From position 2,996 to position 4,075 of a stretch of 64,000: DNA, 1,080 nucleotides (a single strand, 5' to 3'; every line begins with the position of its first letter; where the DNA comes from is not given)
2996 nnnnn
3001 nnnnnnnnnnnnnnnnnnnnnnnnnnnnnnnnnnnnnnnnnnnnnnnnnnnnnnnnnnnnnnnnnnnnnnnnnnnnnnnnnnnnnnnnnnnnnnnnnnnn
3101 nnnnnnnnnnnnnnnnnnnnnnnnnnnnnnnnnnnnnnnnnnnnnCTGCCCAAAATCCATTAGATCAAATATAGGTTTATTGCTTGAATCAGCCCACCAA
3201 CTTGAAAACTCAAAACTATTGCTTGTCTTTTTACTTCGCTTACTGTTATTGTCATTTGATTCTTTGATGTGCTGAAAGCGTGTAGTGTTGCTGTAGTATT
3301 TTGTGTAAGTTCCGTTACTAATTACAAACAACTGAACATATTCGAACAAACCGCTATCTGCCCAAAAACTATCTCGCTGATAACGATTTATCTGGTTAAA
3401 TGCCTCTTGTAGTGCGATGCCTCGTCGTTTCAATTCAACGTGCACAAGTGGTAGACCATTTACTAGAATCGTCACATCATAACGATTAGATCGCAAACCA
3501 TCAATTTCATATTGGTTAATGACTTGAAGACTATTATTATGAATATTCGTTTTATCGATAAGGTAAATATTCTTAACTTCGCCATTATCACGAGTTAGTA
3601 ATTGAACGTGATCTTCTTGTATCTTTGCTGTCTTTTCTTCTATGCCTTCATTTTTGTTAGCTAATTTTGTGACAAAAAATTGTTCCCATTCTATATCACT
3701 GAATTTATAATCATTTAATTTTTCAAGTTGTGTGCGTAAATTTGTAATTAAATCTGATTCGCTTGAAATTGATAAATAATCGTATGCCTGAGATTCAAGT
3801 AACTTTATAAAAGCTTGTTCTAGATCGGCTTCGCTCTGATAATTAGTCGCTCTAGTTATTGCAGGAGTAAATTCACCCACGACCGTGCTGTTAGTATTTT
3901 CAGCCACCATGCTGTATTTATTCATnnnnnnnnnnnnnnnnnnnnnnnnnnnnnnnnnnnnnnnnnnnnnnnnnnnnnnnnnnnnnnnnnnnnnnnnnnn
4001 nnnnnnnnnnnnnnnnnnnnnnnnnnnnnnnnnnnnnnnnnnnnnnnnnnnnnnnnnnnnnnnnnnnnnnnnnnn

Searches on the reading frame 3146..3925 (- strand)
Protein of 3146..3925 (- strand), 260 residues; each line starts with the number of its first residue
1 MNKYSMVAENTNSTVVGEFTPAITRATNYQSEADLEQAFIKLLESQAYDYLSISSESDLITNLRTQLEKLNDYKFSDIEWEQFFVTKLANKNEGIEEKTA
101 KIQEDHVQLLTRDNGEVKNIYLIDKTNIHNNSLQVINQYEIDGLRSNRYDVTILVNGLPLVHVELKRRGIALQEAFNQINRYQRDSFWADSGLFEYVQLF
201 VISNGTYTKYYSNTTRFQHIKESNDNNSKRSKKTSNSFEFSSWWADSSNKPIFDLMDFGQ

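Call 123: find_homologous_proteins(query=window:3146-3925:-, max_evalue=1e-10)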
Query window:3146-3925:- (260 aa): 3936 proteins with E <= 1e-10 among 4310 candidates; the best 120 are listed.
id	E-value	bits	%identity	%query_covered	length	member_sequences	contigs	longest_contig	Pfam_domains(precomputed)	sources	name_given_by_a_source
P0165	2.1e-141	487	85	100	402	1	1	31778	PF04313.21,PF18766.8,PF04851.22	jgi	jgi:type I restriction enzyme R subunit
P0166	5.6e-132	457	76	100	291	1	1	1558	PF04313.21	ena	-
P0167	1.9e-124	432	74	100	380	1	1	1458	PF04313.21,PF18766.8,PF04851.22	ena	-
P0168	6.7e-120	417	72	100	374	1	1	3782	PF04313.21,PF18766.8,PF04851.22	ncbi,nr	ncbi:MAG: type I restriction endonuclease, partial [Candidatus Saccharimonadaceae bacterium]|nr:type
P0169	9.2e-120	417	72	99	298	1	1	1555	PF04313.21,PF13588.13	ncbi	-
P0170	1.2e-119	416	70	100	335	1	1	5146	PF04313.21,PF13588.13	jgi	jgi:type I restriction enzyme R subunit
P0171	1.5e-119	416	71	99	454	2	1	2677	PF00270.36,PF04313.21,PF18766.8,PF04851.22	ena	-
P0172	5.1e-119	414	71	100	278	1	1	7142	PF04313.21,PF13588.13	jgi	jgi:type I restriction enzyme R subunit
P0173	7.1e-119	414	70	100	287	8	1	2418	PF04313.21,PF13588.13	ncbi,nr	ncbi:MAG TPA: type I restriction endonuclease, partial [Bacteroidales bacterium]|nr:type I restricti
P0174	3.2e-118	412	69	99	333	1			PF04313.21,PF18766.8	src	-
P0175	4.9e-118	411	69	100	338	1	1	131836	PF04313.21,PF13588.13,PF18766.8,PF04851.22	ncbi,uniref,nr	ncbi:type I restriction endonuclease [Rufibacter ruber]|uniref:type I restriction endonuclease n=1 T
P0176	8.4e-118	410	70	100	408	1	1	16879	PF04313.21,PF13588.13,PF18766.8,PF04851.22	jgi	jgi:type I restriction enzyme R subunit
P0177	3.3e-117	408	71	98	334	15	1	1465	PF04313.21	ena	-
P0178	3.3e-117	408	70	100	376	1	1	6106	PF04313.21,PF18766.8,PF04851.22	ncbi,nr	ncbi:MAG: DEAD/DEAH box helicase family protein, partial [Bacteroidales bacterium]|nr:DEAD/DEAH box 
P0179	7.0e-117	407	70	98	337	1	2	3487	PF04313.21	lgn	-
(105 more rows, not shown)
